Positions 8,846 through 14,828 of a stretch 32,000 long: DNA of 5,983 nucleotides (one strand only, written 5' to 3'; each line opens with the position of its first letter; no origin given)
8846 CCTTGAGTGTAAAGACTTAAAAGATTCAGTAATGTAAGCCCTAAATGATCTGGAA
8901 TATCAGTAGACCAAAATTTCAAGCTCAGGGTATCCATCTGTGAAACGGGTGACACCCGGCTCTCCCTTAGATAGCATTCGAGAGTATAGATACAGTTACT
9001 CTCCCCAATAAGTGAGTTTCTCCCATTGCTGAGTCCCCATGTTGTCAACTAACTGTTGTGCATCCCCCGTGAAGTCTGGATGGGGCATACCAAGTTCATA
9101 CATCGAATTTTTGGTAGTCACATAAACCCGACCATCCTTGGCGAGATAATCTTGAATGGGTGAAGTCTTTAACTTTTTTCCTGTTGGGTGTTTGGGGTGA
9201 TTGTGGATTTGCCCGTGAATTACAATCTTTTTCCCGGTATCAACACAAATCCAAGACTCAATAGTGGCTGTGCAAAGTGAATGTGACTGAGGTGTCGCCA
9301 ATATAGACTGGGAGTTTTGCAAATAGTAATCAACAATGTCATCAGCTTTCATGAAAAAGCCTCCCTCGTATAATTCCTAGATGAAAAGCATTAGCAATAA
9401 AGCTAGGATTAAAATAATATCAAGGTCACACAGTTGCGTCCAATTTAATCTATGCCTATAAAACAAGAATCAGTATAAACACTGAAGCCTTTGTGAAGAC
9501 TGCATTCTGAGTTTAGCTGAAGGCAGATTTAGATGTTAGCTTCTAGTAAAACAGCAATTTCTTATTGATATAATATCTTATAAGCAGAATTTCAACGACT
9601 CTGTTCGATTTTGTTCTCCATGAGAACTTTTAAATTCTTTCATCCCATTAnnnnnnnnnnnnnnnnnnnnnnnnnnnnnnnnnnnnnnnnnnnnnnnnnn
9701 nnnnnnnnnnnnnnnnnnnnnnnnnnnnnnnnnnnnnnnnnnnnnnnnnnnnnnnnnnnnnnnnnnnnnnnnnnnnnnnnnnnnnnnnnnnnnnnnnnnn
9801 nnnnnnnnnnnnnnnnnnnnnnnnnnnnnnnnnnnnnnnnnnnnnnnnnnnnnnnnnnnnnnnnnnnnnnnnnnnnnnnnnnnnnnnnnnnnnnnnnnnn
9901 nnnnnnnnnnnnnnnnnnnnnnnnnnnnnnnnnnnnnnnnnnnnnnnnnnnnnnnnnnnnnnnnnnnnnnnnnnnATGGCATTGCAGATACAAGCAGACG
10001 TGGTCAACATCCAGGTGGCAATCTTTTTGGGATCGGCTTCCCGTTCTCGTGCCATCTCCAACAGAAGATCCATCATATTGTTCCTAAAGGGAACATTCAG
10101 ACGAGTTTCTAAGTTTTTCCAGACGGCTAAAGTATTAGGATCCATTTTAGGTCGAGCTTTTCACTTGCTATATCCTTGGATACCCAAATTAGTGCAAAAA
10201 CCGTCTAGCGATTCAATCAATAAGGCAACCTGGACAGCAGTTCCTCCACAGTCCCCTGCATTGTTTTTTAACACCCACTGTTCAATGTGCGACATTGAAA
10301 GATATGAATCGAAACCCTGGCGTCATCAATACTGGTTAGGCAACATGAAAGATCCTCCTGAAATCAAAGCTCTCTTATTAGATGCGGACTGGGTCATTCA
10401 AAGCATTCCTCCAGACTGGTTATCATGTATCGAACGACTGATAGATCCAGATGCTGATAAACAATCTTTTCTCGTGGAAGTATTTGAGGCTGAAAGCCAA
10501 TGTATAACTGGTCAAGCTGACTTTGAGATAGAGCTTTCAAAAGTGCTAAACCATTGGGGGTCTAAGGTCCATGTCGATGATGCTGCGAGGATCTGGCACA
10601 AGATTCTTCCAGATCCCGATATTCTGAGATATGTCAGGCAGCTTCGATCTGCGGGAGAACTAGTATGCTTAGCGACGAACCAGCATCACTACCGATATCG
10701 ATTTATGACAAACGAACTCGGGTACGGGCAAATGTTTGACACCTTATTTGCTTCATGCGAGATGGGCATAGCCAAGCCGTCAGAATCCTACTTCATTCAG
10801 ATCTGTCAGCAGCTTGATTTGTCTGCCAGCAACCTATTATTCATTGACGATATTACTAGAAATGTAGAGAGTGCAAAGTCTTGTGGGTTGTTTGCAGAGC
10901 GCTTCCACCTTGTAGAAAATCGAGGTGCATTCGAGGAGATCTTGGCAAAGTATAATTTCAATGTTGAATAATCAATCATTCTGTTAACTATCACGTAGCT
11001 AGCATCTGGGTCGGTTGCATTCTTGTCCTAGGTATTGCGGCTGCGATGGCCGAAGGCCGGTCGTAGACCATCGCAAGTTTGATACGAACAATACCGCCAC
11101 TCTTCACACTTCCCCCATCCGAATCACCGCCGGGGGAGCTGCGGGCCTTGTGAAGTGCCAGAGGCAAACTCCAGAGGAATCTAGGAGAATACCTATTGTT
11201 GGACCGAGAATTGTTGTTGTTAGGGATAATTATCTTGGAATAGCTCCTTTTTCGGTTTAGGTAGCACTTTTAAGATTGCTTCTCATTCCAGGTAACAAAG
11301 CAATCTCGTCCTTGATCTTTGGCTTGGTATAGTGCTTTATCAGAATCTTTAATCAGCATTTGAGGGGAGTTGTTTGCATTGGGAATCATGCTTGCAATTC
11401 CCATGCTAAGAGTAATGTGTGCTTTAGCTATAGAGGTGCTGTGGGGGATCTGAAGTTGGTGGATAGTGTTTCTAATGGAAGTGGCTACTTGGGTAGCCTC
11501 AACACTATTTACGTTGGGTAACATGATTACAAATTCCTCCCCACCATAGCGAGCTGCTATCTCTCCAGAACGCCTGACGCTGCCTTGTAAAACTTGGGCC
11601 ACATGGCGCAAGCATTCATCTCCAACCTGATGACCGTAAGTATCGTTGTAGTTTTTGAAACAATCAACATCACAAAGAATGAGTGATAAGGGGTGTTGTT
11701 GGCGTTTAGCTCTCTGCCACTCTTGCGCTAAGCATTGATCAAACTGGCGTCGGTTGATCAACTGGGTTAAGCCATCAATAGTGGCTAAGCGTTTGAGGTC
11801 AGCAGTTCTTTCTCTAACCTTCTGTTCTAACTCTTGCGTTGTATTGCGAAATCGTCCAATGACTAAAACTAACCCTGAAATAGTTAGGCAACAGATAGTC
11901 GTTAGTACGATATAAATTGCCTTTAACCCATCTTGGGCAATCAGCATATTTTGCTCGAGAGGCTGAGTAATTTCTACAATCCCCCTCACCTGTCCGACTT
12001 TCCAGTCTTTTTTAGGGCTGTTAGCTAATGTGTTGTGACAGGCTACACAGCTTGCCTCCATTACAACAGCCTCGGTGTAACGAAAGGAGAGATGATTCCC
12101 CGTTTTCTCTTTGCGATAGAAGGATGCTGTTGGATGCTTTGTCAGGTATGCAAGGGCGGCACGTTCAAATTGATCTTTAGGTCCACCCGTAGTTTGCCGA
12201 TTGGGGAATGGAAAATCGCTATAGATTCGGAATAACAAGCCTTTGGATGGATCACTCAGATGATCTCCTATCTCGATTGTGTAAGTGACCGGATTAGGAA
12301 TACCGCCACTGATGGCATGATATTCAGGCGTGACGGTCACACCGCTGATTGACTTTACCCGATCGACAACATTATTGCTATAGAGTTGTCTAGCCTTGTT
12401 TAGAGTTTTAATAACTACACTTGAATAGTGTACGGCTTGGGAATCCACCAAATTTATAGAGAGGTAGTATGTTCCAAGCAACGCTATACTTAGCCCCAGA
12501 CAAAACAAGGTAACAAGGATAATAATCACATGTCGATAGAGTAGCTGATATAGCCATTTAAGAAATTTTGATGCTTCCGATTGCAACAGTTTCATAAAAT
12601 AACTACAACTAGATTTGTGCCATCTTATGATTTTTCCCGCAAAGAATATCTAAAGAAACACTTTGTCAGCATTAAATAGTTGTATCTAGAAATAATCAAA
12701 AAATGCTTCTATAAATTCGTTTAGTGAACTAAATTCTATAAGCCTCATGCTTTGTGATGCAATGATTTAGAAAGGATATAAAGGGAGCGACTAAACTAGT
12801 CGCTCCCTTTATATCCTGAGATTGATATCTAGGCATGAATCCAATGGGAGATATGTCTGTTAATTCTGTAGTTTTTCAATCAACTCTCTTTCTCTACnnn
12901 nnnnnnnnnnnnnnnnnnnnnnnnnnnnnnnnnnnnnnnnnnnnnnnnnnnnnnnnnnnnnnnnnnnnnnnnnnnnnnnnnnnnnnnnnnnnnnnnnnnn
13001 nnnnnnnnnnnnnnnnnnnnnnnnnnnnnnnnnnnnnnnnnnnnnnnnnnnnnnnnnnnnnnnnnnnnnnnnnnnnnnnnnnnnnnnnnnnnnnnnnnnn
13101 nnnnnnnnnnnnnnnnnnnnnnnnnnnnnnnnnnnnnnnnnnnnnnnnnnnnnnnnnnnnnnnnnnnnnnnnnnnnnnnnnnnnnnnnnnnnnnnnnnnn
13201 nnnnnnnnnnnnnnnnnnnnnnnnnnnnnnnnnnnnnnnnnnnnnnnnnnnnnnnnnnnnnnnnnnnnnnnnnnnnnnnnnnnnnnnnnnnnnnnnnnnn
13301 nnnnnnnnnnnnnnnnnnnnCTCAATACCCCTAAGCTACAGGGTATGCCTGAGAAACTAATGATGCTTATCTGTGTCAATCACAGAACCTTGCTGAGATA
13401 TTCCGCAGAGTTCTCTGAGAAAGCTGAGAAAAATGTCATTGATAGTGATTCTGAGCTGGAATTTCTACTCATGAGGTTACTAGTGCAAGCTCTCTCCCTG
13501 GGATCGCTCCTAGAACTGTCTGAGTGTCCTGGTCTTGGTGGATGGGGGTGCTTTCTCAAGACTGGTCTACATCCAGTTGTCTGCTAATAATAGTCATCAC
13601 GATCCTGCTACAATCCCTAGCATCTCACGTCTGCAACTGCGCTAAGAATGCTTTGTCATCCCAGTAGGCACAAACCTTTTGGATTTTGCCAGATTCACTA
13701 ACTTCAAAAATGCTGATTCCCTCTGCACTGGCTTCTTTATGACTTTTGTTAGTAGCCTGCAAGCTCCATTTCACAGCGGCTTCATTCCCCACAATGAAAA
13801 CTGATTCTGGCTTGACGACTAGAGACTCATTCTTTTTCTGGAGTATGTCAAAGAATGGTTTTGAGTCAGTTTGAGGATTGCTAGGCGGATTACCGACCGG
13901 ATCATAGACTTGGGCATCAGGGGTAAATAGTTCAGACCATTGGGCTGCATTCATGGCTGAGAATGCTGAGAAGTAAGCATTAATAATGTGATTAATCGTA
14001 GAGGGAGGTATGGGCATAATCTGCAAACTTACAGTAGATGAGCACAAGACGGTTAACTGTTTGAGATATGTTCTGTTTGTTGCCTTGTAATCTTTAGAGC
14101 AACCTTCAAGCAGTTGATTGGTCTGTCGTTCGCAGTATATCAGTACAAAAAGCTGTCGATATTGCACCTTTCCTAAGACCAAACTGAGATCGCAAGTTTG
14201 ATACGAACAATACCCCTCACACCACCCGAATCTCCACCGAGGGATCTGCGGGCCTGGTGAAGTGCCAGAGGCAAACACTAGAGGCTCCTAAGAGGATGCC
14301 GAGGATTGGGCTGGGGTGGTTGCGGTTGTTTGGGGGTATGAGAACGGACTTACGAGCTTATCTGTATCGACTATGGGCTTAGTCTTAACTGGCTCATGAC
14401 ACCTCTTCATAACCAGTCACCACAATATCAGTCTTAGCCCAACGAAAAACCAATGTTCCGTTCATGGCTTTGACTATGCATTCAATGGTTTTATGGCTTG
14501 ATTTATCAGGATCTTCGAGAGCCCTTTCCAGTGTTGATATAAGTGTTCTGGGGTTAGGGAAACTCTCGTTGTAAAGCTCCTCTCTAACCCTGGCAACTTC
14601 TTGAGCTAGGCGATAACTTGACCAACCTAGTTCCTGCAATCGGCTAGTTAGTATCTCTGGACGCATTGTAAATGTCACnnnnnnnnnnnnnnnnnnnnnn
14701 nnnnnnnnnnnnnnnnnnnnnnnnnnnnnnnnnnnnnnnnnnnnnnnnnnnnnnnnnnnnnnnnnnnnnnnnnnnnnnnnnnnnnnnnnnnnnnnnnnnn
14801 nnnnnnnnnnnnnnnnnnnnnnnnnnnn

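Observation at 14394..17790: Two parallel regulator / promoter / structured-leader modules driving DUF932 and DUF3768 genes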

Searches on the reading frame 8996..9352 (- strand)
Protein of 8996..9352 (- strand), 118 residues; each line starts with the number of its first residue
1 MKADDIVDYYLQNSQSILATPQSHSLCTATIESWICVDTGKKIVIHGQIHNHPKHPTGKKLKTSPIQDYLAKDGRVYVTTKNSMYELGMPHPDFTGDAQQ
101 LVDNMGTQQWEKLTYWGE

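Call 14: search_protein_families(library=pfam, proteins=[window:8996-9352:-], max_evalue=0.01)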
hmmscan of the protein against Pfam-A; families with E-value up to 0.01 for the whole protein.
window:8996-9352:- (118 aa): 1 family
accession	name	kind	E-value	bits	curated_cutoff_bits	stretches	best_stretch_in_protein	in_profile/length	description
PF21548.3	CATSPERB_2nd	-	0.0086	15.7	27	1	17-80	251-313/350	CATSPER subunit beta protein 2nd domain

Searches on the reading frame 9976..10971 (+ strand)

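Call 14: search_protein_families(library=pfam, proteins=[window:9976-10971:+], max_evalue=0.01)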
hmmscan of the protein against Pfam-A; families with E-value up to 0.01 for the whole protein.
window:9976-10971:+ (331 aa): 2 families
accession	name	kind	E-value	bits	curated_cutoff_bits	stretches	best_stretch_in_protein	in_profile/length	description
PF00702.32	Hydrolase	-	3.6e-12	47.5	26.4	1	194-304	84-191/191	haloacid dehalogenase-like hydrolase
PF13419.12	HAD_2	-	2.1e-08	35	23.8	1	204-305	75-173/178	Haloacid dehalogenase-like hydrolase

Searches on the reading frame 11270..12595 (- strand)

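Call 14: search_protein_families(library=pfam, proteins=[window:11270-12595:-], max_evalue=0.01)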
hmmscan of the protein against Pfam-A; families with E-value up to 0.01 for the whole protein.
window:11270-12595:- (441 aa): 3 families
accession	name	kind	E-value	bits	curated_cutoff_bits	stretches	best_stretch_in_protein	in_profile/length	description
PF00990.26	GGDEF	-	9.5e-57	191.7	23.8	1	271-431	1-160/161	Diguanylate cyclase, GGDEF domain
PF11845.13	Tll0287-like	-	7.3e-20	72.3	24.1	1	51-212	5-144/144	Tll0287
PF24898.2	GGDEF_GdpP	-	0.0031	18.2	30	1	309-432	2-115/126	Cyclic-di-AMP phosphodiesterase GdpP-like, GGDEF domain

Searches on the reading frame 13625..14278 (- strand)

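Call 10: search_protein_families(library=pfam, proteins=[window:13625-14278:-], max_evalue=0.01)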
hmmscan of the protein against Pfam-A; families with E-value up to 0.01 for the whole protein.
window:13625-14278:- (217 aa): 2 families
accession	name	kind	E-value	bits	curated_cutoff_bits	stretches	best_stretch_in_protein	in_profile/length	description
PF12680.13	SnoaL_2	-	5e-12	46.7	27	1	100-200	2-100/102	SnoaL-like domain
PF07366.18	SnoaL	-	6.9e-05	23.1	28.4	1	99-215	4-126/126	SnoaL-like polyketide cyclase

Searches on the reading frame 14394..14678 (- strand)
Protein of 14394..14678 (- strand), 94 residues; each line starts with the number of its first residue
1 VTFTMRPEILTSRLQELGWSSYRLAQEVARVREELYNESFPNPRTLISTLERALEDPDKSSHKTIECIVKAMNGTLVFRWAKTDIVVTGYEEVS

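Call 10: search_protein_families(library=pfam, proteins=[window:14394-14678:-], max_evalue=0.01)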
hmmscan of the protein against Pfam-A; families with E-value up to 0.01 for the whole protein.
window:14394-14678:- (94 aa): 0 families

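Call 85: search_protein_families(library=phrogs, proteins=[window:14394-14678:-], max_evalue=0.001)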
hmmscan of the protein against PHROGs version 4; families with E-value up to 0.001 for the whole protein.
window:14394-14678:- (94 aa): 0 families

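Call 86: search_protein_families(library=pfam, proteins=[window:14394-14678:-], max_evalue=10)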
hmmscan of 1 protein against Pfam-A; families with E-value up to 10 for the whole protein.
window:14394-14678:- (94 aa): 1 family
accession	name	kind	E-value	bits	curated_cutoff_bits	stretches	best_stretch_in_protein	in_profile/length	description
PF08945.15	Bclx_interact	-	0.056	13.8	25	1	23-45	17-38/39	Bcl-x interacting, BH3 domain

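Call 94: search_protein_families(library=ncbifam, proteins=[window:14394-14678:-], max_evalue=1)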
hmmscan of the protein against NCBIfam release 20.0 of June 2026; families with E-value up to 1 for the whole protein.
window:14394-14678:- (94 aa): 0 families
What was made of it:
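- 14394..14678 (-): Regulator-position ORF 1 (94 aa from GTG, 90 aa from ATG 14666). Presumed repressor; the HTH fold is not verified. No hit in Pfam, NCBIfam or PHROGs (calls 10, 85, 86, 94).
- Checked: The first matches nothing in Pfam, NCBIfam or PHROGs (calls 10, 85, 86, 94).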

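Call 100: predict_structure(protein=window:14394-14666:-)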
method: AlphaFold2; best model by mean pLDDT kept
length: 90 residues; sequences in the alignment: 1
mean_pLDDT: 51.8   pTM: 0.31
mean pLDDT of the five models: 51.8, 48.5, 45.0, 44.6, 44.2
residues with pLDDT >= 90: 0; 70-90: 0; 50-70: 62; < 50: 28
segments of 3 or more residues with pLDDT < 50: 1-4, 56-67, 87-90
pLDDT, mean of each block of 10 residues (from residue 1): 49 51 56 53 59 48 48 57 46
secondary structure, 60 per line:
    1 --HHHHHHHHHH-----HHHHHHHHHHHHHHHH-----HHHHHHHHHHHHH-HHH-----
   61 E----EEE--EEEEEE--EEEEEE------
elements in order: H3-12 H18-33 H39-51 E66-68 E71-76 E79-84
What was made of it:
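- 14394..14678 (-): AF2 model pLDDT 52 (call 100).
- On Repressor-operator establishment switch (EGeRS2 / Cro-CI-like logic): Module 1 is inconclusive, because that ORF has no family match (calls 10, 86, 94, 100).
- Checked: A single-sequence AlphaFold model is unusable (pLDDT 52; call 100).
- Tried and rejected: The single-sequence AF2 model was too poor to search (call 100).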
